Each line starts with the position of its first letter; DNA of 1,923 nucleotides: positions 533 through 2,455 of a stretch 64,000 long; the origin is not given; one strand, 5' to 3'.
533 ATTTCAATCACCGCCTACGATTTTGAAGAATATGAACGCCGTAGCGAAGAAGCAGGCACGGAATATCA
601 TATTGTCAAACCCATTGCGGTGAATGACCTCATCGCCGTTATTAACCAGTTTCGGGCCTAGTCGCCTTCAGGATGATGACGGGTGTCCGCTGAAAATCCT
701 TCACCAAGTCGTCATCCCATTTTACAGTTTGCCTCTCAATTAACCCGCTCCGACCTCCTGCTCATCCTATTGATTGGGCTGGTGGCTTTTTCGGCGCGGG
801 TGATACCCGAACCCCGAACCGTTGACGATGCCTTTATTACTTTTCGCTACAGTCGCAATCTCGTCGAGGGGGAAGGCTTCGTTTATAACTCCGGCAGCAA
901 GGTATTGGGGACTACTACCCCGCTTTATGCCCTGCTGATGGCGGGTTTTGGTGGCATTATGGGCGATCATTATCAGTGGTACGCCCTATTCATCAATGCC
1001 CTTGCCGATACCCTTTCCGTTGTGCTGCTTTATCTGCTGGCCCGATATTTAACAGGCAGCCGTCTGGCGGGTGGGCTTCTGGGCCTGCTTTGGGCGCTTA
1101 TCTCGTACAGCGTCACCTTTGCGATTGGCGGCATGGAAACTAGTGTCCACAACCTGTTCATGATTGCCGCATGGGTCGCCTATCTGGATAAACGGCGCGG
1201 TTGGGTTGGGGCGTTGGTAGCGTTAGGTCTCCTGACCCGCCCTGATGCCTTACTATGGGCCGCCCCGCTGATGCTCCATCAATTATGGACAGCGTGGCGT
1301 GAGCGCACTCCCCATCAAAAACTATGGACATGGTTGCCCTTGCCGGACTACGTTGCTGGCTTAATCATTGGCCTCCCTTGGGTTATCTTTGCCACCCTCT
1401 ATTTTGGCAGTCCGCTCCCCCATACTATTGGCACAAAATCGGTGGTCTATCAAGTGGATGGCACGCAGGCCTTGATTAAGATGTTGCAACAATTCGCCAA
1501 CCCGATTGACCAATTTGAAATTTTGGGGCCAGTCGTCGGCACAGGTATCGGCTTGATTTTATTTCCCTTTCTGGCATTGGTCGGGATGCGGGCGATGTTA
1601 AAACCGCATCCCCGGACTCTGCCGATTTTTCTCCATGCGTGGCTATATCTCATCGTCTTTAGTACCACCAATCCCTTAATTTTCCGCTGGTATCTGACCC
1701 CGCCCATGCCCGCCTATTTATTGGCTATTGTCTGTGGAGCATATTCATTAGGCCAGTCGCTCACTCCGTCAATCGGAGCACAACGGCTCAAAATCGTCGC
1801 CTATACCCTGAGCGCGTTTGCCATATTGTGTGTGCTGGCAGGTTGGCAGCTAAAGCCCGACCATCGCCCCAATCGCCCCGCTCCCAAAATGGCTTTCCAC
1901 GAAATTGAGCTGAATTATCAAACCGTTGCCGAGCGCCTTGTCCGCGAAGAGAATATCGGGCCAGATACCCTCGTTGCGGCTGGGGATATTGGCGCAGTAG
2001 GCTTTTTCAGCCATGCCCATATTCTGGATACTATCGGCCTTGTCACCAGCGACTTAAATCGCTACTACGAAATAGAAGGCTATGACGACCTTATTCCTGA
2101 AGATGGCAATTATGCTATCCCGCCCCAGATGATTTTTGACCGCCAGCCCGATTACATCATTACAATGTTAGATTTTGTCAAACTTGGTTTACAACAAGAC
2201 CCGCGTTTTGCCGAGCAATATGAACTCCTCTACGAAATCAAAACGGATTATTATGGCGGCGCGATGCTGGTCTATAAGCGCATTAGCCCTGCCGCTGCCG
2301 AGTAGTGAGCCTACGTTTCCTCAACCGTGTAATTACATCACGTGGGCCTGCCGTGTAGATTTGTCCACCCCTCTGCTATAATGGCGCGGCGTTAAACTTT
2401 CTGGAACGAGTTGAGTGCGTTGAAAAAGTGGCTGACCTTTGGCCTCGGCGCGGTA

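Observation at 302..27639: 27-kb single-strand gene train of six giant GT-C-like membrane proteins with flippase-like, GT4, methyltransferase and ECF sigma genes: candidate undescribed envelope-glycan / glycosylation machine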

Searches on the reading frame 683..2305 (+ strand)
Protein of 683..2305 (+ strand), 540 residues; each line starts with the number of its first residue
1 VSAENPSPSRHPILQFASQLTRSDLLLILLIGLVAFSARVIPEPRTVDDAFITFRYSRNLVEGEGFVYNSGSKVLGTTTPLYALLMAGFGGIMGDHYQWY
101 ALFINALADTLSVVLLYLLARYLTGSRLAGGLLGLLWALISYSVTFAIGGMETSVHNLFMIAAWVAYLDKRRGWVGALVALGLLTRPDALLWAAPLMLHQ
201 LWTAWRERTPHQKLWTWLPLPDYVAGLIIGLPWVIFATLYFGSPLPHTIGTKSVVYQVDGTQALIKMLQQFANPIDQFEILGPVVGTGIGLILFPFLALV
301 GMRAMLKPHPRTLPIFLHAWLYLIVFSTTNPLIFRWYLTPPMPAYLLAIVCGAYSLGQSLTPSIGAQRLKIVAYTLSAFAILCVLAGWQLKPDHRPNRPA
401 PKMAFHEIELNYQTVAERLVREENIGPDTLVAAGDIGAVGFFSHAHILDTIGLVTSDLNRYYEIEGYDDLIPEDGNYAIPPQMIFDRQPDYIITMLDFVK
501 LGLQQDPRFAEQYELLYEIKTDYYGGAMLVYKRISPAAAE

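Call 3: search_protein_families(library=pfam, proteins=[window:683-2305:+], max_evalue=0.01)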
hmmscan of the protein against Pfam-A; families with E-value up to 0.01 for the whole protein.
window:683-2305:+ (540 aa): 1 family
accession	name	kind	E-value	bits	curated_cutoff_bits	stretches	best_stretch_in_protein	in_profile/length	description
PF13231.12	PMT_2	-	1.6e-06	28.9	26.1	1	79-235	3-159/160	Dolichyl-phosphate-mannose-protein mannosyltransferase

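Call 5: search_protein_families(library=ncbifam, proteins=[window:683-2305:+], max_evalue=0.01)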
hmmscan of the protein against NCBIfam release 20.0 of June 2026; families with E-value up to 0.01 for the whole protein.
window:683-2305:+ (540 aa): 2 families
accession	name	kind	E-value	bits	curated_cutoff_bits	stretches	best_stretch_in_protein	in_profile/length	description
NF046093.1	AZOBR_p60025_fam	subfamily_domain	2e-07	30.5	150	1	80-208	95-220/232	AZOBR_p60025 family cell surface glycopolymer formation protein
NF041481.1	beta_arabfuran_tase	equivalog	8.1e-05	20.9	1050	1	46-130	27-112/633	terminal beta-(1->2)-arabinofuranosyltransferase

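Call 75: find_encoding_contigs(protein=window:683-2305:+, flank=10000, max_places=3)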
Protein window:683-2305:+ (540 aa): 2 contigs read that carry it; 1 place shown.
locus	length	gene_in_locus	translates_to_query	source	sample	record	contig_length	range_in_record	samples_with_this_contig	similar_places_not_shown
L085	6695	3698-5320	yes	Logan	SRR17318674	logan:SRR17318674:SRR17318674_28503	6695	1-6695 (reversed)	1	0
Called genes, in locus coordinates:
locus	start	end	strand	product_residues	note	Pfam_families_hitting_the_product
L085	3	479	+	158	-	?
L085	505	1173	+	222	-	PF01895:PhoU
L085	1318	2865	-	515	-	PF04151:PPC (faint)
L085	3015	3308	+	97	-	PF01037:AsnC_trans_reg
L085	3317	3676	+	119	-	PF00072:Response_reg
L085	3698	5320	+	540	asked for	PF13231:PMT_2 (weak)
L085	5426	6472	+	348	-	PF03706:LPG_synthase_TM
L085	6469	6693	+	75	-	?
